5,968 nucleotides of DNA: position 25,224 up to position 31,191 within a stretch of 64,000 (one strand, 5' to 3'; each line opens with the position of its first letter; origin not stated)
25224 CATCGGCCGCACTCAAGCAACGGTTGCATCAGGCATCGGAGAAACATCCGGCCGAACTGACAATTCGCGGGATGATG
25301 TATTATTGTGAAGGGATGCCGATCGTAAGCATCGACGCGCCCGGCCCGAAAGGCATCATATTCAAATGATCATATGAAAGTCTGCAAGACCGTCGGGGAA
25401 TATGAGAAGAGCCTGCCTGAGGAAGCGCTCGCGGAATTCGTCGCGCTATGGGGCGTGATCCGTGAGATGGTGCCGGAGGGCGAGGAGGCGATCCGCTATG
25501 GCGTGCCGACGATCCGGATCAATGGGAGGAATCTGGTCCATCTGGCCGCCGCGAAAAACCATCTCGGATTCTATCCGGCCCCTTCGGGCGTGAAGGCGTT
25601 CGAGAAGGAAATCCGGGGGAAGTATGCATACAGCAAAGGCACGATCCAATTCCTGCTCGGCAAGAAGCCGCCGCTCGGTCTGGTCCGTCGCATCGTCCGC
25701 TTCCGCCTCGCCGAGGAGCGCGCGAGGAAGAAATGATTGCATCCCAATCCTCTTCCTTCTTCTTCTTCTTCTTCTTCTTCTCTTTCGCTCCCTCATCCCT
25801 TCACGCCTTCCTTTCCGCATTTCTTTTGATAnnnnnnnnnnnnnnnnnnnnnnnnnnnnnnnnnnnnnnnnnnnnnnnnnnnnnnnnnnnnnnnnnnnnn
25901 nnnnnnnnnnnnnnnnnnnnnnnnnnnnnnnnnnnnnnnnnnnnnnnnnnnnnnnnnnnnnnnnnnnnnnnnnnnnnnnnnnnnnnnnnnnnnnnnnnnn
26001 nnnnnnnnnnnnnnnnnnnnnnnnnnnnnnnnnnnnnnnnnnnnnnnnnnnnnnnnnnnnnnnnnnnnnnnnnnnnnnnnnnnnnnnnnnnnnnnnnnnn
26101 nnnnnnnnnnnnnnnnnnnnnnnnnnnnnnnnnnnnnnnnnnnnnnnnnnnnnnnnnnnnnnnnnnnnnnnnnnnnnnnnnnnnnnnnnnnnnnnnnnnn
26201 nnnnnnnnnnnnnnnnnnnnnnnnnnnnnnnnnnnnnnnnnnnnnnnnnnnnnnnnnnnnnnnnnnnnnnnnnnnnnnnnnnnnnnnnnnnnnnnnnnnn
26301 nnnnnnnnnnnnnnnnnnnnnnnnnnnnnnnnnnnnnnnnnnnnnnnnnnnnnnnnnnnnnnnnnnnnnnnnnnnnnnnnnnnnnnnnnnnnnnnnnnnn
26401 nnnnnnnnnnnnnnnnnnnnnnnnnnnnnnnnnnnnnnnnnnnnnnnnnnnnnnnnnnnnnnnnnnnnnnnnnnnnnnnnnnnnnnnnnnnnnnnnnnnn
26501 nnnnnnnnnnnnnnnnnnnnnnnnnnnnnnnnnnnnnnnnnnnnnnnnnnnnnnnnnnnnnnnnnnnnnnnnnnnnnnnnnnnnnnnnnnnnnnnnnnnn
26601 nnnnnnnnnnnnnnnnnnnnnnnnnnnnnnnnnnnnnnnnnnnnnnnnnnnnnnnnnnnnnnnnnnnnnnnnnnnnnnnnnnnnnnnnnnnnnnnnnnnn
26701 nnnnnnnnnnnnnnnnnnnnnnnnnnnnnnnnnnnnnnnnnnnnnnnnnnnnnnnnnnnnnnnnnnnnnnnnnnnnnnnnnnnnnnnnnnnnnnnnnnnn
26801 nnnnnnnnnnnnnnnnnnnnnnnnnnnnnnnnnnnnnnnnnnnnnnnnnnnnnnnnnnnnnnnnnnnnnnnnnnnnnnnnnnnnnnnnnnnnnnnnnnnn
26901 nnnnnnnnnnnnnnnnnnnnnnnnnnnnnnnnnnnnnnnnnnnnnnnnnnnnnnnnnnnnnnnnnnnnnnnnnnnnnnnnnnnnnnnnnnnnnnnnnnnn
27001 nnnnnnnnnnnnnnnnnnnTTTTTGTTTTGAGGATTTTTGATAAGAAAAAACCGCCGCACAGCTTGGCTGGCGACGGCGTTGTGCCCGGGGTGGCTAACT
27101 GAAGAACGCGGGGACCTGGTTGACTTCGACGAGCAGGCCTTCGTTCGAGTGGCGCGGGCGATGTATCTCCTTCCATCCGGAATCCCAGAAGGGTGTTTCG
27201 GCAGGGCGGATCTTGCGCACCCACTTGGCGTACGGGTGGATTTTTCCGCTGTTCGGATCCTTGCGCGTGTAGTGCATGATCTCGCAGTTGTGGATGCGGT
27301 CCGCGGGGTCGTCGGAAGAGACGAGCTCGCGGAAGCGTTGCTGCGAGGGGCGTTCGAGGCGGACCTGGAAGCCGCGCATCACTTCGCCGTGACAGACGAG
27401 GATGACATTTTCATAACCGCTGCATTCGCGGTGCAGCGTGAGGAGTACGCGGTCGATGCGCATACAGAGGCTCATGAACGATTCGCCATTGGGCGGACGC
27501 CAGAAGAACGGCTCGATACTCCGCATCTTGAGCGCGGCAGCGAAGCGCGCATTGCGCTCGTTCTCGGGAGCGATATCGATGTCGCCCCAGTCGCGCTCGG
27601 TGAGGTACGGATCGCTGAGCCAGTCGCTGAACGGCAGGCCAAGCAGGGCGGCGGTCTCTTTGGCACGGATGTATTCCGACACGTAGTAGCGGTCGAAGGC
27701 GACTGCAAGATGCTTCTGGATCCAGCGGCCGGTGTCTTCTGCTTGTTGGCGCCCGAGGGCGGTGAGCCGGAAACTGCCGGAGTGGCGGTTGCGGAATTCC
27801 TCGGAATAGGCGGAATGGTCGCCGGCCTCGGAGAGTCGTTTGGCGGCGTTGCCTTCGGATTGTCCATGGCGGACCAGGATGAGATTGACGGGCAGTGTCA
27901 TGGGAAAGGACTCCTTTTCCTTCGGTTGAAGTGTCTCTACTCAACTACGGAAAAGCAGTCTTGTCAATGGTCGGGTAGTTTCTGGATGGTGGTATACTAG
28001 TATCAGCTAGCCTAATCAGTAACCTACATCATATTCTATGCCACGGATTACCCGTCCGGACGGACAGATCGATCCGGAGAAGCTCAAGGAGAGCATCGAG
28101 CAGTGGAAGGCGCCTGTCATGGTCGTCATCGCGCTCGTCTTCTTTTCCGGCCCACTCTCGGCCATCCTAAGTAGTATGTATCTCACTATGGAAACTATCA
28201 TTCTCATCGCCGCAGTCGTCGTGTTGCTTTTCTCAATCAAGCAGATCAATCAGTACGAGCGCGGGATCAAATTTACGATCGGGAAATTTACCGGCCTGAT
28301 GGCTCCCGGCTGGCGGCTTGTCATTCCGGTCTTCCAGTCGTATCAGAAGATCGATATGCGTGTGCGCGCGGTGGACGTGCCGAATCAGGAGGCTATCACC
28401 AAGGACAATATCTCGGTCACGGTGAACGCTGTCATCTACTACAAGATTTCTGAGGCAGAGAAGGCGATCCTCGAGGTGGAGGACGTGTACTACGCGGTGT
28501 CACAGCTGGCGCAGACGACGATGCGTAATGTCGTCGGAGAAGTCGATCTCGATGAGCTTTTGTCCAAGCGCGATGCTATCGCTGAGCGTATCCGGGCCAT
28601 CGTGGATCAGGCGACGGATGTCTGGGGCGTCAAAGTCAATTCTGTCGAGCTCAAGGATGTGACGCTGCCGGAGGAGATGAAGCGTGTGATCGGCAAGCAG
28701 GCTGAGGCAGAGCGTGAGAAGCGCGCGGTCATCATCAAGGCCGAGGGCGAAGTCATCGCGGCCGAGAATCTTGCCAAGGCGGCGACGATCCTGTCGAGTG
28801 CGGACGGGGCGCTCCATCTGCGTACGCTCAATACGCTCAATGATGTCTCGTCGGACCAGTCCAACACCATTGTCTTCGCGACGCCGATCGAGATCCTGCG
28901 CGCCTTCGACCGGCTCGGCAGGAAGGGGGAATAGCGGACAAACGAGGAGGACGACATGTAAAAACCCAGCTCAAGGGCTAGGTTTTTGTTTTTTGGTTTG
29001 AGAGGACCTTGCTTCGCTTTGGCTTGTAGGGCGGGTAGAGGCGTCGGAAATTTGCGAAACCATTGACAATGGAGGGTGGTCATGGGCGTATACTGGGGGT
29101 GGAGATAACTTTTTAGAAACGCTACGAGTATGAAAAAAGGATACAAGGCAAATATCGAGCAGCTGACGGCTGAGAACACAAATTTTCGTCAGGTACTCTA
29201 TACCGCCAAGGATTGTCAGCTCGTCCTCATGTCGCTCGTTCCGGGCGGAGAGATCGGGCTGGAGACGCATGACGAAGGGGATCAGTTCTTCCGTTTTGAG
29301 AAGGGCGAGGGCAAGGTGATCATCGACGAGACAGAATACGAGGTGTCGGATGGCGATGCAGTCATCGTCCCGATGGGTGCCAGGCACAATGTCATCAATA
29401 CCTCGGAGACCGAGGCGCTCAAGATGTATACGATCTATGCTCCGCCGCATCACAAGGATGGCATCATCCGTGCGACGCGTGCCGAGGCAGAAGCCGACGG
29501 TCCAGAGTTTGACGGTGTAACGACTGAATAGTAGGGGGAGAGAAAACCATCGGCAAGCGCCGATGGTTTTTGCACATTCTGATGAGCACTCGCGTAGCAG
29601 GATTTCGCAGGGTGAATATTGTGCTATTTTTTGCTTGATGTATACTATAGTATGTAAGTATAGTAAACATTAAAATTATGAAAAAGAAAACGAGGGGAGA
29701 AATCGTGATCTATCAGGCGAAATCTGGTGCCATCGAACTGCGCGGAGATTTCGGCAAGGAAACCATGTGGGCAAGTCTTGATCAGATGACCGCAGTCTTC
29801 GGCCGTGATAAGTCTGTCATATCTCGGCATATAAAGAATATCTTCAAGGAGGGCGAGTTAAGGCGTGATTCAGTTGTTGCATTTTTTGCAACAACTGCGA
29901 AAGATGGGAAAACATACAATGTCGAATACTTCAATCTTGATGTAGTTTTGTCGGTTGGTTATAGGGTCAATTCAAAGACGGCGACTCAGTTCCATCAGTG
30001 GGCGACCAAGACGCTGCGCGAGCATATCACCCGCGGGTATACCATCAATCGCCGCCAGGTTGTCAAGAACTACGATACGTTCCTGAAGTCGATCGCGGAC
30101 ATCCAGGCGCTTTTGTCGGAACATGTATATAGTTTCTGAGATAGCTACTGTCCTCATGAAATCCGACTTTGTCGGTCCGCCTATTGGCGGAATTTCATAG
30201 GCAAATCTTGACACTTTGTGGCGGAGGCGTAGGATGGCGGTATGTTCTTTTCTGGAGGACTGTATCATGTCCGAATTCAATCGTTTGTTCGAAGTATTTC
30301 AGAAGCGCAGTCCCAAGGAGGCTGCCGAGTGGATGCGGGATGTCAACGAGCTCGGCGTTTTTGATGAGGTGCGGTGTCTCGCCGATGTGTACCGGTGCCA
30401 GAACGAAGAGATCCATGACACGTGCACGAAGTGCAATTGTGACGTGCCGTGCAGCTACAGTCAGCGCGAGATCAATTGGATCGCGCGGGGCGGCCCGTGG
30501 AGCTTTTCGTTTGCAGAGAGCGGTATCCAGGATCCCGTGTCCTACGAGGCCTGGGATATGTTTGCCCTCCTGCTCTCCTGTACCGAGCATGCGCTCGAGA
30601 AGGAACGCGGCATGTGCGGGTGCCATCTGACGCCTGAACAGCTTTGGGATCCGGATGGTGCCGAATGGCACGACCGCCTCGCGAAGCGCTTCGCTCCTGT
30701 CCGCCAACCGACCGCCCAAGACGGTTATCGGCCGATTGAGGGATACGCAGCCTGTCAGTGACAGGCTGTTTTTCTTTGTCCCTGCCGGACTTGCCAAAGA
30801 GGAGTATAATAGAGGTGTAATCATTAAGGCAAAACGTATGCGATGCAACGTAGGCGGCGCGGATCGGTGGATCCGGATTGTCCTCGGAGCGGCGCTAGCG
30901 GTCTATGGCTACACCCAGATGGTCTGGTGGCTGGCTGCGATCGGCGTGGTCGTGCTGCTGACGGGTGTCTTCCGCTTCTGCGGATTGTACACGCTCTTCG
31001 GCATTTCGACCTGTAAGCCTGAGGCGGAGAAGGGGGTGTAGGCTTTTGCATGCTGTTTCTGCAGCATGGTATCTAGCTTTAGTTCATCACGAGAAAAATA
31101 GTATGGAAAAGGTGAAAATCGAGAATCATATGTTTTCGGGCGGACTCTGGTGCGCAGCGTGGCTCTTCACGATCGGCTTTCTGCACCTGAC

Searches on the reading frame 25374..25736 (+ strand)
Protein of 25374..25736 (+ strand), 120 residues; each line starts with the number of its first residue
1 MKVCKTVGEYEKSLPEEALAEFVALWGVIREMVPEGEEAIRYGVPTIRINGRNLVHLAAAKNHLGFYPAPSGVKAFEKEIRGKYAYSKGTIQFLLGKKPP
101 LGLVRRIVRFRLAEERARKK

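Call 58: search_protein_families(library=pfam, proteins=[window:25374-25736:+], max_evalue=1)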
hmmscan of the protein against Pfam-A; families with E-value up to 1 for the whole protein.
window:25374-25736:+ (120 aa): 1 family
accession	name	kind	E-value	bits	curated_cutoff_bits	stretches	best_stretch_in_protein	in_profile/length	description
PF08818.16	DUF1801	-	1.7e-08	35.2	27.2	1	22-111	5-84/85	Domain of unknown function (DU1801)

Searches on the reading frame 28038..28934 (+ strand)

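Call 16: search_protein_families(library=pfam, proteins=[window:28038-28934:+])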
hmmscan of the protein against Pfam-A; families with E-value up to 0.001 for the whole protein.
window:28038-28934:+ (298 aa): 2 families
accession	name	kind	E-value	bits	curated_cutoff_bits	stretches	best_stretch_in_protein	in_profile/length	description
PF01145.31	Band_7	-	1.2e-39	136.7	23.6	1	68-238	1-175/176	SPFH domain / Band 7 family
PF13421.11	Band_7_1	-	1e-05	25.7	24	1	146-223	129-208/211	SPFH domain-Band 7 family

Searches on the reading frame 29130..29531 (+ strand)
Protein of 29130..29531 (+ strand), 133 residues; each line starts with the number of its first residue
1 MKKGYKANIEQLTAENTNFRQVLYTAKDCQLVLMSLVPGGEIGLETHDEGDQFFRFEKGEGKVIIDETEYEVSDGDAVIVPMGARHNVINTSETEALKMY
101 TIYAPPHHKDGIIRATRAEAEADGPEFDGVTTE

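Call 16: search_protein_families(library=pfam, proteins=[window:29130-29531:+])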
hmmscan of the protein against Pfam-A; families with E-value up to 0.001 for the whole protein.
window:29130-29531:+ (133 aa): 2 families
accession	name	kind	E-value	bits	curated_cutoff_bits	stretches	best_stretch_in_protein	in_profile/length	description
PF07883.17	Cupin_2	-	4.1e-16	58.9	27.2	1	33-103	2-70/70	Cupin domain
PF02311.25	AraC_binding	-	0.00033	20.9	21.1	1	56-120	29-92/135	AraC-like ligand binding domain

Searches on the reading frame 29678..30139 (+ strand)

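Call 15: search_protein_families(library=pfam, proteins=[window:29678-30139:+])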
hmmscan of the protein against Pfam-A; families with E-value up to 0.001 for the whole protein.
window:29678-30139:+ (153 aa): 1 family
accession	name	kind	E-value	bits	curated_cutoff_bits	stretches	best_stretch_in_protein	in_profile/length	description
PF13310.11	Virulence_RhuM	-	4.9e-21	75.6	33.7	1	65-144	1-89/252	Virulence protein RhuM family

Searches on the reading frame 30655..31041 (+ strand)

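Call 58: search_protein_families(library=pfam, proteins=[window:30655-31041:+], max_evalue=1)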
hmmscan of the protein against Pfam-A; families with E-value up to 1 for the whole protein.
window:30655-31041:+ (128 aa): 4 families
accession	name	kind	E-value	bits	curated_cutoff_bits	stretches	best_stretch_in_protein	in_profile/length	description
PF11127.14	YgaP-like_TM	-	4.1e-21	75.3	25.3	1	62-122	1-65/66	Inner membrane protein YgaP-like, transmembrane domain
PF20990.2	DUF2207_C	-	0.046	13.8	33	1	51-119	122-193/247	Predicted membrane protein (DUF2207) C-terminal domain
PF11239.13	DUF3040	-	0.38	11.5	24.7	1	72-105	49-82/84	Protein of unknown function (DUF3040)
PF11381.13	DUF3185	-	0.83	10.1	25.3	0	75-88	8-21/59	Protein of unknown function (DUF3185)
